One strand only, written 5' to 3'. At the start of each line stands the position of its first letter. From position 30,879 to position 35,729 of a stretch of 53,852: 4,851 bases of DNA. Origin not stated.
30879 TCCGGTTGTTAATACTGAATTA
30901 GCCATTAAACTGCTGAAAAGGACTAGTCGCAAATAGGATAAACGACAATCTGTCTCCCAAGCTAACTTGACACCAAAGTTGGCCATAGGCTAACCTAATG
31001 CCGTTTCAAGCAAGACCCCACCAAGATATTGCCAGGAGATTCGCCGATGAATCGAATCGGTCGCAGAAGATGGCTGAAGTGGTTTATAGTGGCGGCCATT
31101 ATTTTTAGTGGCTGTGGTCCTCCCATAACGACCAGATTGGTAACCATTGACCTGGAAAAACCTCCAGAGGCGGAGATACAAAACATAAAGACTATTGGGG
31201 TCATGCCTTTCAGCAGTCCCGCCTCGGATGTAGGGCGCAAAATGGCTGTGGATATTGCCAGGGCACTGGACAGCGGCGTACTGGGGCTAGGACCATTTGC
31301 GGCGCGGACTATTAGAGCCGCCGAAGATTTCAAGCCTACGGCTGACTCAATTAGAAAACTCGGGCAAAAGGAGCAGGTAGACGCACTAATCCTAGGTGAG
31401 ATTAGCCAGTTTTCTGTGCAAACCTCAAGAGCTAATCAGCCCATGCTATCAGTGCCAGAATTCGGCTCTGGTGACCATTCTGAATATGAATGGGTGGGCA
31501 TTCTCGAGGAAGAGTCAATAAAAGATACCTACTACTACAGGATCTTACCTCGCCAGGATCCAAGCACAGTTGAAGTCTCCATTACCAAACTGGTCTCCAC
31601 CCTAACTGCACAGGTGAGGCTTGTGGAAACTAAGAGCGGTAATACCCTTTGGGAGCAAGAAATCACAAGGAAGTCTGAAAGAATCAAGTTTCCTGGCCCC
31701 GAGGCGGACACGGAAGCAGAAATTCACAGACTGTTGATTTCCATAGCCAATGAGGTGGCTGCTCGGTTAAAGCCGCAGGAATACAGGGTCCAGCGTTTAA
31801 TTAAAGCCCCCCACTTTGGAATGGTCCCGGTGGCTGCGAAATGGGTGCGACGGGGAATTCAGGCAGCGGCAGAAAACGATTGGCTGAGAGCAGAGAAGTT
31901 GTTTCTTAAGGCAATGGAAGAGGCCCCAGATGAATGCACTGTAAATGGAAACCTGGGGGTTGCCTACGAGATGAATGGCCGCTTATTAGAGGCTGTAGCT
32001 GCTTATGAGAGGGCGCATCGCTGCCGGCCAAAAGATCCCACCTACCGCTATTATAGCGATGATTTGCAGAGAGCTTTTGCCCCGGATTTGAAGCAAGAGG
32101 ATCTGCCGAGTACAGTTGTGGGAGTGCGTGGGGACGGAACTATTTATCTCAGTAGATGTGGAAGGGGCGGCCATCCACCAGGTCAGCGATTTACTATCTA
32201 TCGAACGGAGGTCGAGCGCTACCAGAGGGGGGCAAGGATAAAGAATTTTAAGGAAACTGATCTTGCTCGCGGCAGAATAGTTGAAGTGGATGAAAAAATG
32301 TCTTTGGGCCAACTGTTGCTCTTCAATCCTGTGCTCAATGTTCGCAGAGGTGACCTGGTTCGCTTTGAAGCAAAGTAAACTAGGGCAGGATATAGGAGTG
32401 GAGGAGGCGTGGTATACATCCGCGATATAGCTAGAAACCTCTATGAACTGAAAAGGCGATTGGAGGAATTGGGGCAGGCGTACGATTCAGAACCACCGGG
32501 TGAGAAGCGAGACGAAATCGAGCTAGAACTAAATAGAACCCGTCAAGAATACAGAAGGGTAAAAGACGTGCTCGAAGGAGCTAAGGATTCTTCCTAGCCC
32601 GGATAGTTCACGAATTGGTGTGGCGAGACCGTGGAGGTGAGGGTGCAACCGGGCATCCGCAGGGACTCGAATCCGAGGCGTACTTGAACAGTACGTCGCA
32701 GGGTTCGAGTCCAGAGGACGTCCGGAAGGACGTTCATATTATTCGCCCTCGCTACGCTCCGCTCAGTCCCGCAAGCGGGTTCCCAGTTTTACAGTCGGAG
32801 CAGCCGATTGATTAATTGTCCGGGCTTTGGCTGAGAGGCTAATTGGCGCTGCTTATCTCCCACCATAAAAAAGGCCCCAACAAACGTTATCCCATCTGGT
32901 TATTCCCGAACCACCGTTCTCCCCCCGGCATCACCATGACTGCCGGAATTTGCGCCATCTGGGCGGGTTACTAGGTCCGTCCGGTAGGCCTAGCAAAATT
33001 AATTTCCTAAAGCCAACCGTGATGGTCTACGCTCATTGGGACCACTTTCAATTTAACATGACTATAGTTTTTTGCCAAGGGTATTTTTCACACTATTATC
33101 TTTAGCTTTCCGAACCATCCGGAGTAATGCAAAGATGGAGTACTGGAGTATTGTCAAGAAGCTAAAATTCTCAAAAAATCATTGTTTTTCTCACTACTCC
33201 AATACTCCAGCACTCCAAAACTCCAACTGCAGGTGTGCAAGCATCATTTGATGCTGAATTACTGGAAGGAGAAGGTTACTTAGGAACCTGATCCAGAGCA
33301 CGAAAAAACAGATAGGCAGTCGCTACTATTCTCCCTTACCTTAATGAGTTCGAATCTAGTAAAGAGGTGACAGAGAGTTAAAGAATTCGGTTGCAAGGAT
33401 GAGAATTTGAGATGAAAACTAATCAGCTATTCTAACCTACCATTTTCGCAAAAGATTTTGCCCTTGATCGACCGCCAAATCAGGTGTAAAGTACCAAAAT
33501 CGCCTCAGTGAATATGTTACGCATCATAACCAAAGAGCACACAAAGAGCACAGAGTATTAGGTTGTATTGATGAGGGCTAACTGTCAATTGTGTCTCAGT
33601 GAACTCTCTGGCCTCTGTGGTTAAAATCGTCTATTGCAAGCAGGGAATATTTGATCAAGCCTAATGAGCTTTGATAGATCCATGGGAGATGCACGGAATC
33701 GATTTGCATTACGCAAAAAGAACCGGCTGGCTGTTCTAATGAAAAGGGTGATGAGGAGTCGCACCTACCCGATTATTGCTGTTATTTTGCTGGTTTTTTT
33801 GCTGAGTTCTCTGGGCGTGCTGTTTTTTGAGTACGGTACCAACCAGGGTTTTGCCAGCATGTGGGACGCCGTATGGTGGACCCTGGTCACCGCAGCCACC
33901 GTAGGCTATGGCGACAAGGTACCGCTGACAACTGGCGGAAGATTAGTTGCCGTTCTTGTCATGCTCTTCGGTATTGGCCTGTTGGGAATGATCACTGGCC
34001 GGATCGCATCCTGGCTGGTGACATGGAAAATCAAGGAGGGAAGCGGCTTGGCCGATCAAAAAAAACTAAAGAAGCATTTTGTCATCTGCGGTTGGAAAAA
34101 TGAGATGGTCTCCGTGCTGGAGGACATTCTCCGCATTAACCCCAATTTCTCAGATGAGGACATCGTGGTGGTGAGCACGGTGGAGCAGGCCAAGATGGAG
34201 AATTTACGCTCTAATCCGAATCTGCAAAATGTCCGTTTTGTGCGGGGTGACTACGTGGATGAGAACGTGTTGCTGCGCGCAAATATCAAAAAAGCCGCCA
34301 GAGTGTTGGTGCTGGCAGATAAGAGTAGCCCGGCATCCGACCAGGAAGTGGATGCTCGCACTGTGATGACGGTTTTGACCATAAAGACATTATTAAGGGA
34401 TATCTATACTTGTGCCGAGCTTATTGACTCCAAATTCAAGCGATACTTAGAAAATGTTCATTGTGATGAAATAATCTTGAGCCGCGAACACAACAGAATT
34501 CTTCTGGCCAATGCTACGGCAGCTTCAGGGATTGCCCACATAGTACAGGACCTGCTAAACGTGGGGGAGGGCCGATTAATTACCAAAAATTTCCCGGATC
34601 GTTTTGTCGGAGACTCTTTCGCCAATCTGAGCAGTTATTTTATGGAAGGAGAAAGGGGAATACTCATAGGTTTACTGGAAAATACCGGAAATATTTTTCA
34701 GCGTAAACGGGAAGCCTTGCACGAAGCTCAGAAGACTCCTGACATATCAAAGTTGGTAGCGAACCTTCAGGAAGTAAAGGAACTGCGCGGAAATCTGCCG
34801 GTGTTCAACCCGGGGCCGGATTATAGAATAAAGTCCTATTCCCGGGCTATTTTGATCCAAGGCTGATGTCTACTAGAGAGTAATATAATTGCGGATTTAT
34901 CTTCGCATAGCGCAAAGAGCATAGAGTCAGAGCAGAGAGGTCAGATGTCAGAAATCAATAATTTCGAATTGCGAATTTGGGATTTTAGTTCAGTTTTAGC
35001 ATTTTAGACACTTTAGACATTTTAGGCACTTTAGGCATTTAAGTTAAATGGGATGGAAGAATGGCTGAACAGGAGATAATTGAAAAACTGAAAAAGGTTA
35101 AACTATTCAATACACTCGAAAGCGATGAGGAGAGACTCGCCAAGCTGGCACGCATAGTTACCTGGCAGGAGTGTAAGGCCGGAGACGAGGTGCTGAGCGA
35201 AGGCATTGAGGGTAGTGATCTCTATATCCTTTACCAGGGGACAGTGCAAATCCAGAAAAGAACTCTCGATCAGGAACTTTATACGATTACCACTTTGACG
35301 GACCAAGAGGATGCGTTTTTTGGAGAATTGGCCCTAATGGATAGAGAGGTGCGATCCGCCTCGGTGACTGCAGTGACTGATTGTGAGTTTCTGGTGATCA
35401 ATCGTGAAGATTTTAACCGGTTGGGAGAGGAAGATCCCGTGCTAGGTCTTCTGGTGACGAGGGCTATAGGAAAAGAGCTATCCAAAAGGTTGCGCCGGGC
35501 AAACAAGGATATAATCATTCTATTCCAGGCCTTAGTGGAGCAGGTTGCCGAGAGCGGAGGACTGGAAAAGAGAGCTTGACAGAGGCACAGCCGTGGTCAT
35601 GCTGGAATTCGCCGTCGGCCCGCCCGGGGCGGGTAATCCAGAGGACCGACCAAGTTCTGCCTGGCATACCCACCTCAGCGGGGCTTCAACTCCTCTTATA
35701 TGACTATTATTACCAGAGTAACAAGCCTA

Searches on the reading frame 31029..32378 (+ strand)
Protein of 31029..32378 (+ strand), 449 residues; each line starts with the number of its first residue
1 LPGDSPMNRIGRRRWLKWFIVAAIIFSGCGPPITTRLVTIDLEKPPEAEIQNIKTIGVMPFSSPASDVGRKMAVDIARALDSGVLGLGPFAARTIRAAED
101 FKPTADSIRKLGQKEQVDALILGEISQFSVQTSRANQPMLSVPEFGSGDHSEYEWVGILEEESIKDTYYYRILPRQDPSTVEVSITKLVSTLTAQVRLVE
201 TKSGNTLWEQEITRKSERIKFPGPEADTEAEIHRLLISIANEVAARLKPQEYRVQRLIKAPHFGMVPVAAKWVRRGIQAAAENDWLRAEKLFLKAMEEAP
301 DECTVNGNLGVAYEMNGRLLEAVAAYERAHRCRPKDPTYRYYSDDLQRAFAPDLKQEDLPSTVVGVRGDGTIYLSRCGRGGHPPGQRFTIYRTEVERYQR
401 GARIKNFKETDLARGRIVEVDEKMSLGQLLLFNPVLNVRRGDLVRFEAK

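Call 11: search_protein_families(library=ncbifam, proteins=[window:31029-32378:+], max_evalue=0.00001)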
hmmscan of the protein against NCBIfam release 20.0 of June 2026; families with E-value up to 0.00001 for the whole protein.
window:31029-32378:+ (449 aa): 0 families

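Call 26: search_protein_families(library=pfam, proteins=[window:31029-32378:+], max_evalue=0.00001)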
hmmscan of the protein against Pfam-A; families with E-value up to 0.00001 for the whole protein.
window:31029-32378:+ (449 aa): 2 families
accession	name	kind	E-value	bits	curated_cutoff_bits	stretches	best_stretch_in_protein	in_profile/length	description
PF07719.23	TPR_2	-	7.6e-08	32.3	27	0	308-336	6-34/34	Tetratricopeptide repeat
PF13432.12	TPR_16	-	7.5e-06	26.7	32.7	0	276-337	4-65/65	Tetratricopeptide repeat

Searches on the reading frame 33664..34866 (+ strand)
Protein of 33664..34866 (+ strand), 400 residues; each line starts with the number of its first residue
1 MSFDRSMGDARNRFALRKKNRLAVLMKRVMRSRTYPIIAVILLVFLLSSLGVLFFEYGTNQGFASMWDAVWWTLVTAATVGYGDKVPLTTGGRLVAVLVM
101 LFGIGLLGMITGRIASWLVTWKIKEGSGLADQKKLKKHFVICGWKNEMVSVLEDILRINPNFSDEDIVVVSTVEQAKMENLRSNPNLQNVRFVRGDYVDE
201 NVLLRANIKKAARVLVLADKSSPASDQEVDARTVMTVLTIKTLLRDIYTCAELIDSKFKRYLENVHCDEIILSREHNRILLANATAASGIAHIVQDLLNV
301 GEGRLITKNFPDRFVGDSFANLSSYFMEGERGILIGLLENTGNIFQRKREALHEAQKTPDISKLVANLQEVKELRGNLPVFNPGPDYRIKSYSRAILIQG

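Call 11: search_protein_families(library=ncbifam, proteins=[window:33664-34866:+], max_evalue=0.00001)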
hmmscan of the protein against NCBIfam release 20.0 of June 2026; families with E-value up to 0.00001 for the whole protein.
window:33664-34866:+ (400 aa): 2 families
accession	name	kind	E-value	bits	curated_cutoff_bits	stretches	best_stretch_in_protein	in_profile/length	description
NF007828.0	PRK10537.1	equivalog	3.8e-19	68.9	425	1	37-274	151-367/403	voltage-gated potassium channel protein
NF040645.1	K_channel_Meth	equivalog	1.7e-09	37.8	300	1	28-105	119-196/203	hyperpolarization-activated voltage-gated potassium channel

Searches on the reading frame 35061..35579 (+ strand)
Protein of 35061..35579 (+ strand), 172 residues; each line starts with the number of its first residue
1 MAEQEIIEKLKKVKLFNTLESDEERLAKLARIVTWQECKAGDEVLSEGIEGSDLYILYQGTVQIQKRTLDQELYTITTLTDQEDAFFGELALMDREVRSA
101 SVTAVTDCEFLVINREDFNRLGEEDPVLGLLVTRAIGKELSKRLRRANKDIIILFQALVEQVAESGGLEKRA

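Call 26: search_protein_families(library=pfam, proteins=[window:35061-35579:+], max_evalue=0.00001)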
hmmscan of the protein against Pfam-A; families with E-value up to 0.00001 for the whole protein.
window:35061-35579:+ (172 aa): 1 family
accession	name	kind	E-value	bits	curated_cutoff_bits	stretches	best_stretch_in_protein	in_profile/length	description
PF00027.35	cNMP_binding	-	9.6e-18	64.4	27.5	1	36-124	2-88/89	Cyclic nucleotide-binding domain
